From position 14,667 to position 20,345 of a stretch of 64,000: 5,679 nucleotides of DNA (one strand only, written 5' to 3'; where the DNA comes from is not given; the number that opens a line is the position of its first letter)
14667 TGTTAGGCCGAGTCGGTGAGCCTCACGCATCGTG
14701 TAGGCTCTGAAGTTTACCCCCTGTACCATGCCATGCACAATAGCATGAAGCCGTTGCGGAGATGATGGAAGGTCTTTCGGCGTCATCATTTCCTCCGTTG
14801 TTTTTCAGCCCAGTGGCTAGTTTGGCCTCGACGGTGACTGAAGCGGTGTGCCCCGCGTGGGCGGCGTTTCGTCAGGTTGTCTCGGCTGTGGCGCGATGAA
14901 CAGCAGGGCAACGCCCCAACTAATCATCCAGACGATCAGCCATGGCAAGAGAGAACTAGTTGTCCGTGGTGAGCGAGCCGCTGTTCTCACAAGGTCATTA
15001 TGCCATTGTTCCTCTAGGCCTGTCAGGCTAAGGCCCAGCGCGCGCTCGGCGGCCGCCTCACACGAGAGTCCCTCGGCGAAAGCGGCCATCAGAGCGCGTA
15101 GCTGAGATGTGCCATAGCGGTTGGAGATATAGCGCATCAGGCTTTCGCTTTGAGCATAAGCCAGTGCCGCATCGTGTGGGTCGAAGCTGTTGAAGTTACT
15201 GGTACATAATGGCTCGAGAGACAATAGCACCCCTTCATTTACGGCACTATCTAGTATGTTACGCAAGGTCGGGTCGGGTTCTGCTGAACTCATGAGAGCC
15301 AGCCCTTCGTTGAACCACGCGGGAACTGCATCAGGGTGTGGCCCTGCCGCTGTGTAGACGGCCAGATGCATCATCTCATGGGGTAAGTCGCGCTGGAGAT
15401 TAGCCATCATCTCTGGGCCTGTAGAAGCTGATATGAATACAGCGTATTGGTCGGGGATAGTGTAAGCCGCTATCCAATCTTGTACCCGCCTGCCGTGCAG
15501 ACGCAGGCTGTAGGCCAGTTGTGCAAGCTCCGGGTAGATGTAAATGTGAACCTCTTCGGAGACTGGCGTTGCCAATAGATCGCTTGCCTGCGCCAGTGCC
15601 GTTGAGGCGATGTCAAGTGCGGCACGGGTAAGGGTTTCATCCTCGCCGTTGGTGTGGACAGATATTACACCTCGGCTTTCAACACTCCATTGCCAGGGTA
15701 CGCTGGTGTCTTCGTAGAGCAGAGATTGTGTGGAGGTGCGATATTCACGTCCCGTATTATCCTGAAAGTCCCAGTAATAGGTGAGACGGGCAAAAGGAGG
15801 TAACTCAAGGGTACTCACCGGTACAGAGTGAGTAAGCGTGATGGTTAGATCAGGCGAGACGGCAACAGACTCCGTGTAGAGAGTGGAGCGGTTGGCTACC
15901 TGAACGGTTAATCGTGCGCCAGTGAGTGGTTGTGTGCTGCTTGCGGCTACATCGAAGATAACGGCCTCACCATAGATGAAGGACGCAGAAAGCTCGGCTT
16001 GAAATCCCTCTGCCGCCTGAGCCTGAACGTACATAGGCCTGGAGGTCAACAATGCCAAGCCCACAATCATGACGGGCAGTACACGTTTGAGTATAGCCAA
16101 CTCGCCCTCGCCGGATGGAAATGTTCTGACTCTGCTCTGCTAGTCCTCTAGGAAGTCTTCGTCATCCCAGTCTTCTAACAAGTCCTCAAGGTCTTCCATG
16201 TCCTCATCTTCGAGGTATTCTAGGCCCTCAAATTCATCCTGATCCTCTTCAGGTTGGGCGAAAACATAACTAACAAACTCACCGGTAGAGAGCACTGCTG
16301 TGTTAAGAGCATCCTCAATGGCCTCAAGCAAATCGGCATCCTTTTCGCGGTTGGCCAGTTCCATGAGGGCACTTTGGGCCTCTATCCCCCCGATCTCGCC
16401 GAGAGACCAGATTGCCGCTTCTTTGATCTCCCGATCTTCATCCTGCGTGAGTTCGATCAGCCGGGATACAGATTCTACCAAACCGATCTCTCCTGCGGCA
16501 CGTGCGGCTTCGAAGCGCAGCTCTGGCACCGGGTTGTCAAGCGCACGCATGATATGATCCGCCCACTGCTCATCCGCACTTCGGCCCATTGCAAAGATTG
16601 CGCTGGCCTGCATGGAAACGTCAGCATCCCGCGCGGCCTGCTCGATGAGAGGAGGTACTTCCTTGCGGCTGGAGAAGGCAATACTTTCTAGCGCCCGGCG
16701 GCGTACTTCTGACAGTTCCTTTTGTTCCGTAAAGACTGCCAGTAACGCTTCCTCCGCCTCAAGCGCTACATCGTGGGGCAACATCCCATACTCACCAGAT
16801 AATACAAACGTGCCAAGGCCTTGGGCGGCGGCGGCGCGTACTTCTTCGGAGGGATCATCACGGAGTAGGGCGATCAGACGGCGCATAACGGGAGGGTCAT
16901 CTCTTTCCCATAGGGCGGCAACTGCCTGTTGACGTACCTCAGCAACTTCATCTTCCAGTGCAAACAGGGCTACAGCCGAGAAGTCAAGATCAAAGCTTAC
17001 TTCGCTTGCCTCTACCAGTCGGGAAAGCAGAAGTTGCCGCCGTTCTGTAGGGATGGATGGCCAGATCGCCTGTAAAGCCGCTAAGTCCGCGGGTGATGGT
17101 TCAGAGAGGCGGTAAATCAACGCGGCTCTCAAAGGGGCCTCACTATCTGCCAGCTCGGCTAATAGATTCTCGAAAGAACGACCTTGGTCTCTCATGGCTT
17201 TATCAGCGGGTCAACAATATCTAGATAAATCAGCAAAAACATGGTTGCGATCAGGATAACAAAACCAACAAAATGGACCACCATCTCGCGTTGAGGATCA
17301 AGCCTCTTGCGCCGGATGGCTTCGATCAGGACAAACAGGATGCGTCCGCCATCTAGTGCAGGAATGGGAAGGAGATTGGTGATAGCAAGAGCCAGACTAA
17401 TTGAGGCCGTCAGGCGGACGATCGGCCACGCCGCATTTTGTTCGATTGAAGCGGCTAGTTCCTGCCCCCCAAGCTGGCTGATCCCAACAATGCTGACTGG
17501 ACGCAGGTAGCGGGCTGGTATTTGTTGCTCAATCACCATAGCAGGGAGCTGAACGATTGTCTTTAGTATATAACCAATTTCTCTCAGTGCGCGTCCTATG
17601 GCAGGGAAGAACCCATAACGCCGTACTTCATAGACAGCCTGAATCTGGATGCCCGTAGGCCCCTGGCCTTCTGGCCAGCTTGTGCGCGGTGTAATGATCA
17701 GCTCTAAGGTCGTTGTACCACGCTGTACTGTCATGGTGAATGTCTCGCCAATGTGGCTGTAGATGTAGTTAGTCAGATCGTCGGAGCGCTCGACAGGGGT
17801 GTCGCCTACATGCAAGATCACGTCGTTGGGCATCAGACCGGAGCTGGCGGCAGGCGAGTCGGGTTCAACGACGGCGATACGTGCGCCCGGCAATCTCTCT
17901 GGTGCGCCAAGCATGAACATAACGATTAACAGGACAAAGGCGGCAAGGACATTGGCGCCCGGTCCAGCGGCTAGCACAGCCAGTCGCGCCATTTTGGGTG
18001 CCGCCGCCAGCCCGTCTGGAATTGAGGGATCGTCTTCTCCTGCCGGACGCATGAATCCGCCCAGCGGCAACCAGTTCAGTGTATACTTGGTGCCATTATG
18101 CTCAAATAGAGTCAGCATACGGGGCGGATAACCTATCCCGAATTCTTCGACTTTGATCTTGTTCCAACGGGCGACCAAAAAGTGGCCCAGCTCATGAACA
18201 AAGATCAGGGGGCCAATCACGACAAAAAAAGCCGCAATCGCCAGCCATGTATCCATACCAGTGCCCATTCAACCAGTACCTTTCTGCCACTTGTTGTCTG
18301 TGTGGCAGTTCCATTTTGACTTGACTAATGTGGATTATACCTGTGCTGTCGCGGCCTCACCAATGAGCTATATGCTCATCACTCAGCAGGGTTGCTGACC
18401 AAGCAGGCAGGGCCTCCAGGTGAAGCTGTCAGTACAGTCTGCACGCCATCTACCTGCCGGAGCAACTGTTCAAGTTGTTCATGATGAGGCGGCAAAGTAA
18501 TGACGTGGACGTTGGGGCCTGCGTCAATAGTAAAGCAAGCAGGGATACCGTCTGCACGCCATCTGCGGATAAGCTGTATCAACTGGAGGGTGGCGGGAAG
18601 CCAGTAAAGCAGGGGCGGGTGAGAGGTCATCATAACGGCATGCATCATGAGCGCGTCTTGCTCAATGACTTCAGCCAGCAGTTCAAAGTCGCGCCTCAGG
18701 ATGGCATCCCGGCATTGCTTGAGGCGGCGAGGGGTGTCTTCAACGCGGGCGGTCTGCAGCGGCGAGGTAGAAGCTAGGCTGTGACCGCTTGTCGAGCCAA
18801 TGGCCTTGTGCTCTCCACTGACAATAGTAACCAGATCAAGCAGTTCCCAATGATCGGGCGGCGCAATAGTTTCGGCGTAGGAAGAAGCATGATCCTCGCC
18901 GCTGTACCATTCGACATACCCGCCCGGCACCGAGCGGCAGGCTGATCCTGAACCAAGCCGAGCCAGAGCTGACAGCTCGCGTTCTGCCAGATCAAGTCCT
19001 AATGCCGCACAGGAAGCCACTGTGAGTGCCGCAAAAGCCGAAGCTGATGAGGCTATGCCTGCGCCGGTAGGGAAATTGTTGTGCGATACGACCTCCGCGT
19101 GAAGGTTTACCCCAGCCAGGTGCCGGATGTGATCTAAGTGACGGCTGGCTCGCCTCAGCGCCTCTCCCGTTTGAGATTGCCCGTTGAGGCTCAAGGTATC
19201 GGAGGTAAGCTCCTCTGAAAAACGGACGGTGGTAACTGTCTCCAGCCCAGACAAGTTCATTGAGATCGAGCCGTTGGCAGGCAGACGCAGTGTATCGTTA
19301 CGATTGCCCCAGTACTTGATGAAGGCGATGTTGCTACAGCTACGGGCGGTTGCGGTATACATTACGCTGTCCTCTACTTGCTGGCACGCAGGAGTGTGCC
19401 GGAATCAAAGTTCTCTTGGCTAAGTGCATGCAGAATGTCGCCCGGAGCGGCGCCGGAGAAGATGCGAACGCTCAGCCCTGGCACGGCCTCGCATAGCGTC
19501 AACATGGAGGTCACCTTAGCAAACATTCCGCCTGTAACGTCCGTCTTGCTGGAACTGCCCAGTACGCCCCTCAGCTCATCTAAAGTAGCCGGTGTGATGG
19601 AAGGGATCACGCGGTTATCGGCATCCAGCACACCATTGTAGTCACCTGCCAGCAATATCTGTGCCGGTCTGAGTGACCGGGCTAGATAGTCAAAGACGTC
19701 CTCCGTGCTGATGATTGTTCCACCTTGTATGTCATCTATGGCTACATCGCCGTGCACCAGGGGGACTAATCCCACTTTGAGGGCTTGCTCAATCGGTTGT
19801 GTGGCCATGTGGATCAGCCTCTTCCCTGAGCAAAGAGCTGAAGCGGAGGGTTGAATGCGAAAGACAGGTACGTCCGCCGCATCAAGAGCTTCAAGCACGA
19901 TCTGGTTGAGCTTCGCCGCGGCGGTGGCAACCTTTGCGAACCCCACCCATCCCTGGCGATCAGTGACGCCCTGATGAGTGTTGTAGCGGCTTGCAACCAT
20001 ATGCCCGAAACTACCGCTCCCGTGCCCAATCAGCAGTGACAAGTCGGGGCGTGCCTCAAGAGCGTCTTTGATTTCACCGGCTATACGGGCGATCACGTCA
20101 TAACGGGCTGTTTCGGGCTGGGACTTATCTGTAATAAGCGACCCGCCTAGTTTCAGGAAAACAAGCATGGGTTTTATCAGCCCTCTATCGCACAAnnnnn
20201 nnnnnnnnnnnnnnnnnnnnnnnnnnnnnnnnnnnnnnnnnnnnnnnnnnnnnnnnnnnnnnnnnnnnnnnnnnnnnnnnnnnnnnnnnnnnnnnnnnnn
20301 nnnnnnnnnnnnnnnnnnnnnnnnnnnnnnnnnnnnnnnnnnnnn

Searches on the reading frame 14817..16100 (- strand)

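Call 24: search_protein_families(library=pfam, proteins=[window:14817-16100:-], max_evalue=0.00001)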
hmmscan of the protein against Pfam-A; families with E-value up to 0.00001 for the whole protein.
window:14817-16100:- (427 aa): 1 family
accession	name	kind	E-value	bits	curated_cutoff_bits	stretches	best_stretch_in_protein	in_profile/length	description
PF13485.12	Peptidase_MA_2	-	2.7e-26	93.1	32.4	1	166-370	3-199/201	Peptidase MA superfamily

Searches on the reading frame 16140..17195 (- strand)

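Call 24: search_protein_families(library=pfam, proteins=[window:16140-17195:-], max_evalue=0.00001)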
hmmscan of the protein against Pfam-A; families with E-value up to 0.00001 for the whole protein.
window:16140-17195:- (351 aa): 4 families
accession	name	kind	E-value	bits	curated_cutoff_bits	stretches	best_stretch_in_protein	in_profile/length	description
PF13646.12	HEAT_2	-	1.2e-30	106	27.7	3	224-297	14-87/88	HEAT repeats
PF02985.28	HEAT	-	2.6e-15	55.5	23.5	0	104-131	2-28/31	HEAT repeat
PF13513.12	HEAT_EZ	-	9.9e-10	39.2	27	0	101-129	27-54/55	HEAT-like repeat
PF00514.29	Arm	-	5.5e-09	36.2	20.6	0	240-268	9-39/41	Armadillo/beta-catenin-like repeat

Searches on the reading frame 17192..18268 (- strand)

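Call 24: search_protein_families(library=pfam, proteins=[window:17192-18268:-], max_evalue=0.00001)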
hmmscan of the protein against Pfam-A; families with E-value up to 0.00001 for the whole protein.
window:17192-18268:- (358 aa): 3 families
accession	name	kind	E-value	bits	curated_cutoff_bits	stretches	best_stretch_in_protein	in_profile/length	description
PF02163.28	Peptidase_M50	-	1.8e-50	171.8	27.2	1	13-341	1-220/221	Peptidase family M50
PF13180.12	PDZ_2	-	1.2e-11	45.2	27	1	128-190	13-76/80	PDZ domain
PF17820.7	PDZ_6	-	3.7e-10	39.8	27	1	131-183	2-54/54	PDZ domain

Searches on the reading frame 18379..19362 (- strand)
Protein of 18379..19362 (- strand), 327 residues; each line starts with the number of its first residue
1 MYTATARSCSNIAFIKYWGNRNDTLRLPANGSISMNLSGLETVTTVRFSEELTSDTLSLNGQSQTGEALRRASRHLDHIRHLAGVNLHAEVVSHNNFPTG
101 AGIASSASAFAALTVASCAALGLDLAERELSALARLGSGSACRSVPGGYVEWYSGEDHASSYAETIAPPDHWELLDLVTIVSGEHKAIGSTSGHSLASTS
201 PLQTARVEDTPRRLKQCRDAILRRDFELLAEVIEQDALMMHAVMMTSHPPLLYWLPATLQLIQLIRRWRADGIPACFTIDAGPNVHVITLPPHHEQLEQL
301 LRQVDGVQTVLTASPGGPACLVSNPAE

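Call 24: search_protein_families(library=pfam, proteins=[window:18379-19362:-], max_evalue=0.00001)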
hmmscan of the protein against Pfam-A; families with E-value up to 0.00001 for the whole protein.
window:18379-19362:- (327 aa): 3 families
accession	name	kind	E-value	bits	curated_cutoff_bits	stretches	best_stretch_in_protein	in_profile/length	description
PF22700.2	MVD-like_N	-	1.8e-59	200.3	27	1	10-163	3-157/157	Diphosphomevalonate decarboxylase-like N-terminal domain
PF18376.6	MDD_C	-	4e-23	82.6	23.2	1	177-304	2-133/186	Mevalonate 5-diphosphate decarboxylase C-terminal domain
PF00288.32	GHMP_kinases_N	-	1.2e-08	35.4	22.3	1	78-148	9-76/87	GHMP kinases N terminal domain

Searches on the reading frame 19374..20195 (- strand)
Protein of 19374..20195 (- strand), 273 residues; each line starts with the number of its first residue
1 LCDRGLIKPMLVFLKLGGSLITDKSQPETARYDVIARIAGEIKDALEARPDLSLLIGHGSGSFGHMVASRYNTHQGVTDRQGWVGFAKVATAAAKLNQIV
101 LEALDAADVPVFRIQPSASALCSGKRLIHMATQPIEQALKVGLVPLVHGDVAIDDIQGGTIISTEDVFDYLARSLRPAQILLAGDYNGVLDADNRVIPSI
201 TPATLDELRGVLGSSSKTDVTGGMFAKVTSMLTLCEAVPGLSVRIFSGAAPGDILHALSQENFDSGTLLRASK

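Call 24: search_protein_families(library=pfam, proteins=[window:19374-20195:-], max_evalue=0.00001)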
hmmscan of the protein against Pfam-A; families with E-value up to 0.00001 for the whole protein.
window:19374-20195:- (273 aa): 1 family
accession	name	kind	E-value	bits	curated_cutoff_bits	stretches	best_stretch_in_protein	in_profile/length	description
PF00696.33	AA_kinase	-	4.6e-28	99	24.9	1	10-246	1-233/234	Amino acid kinase family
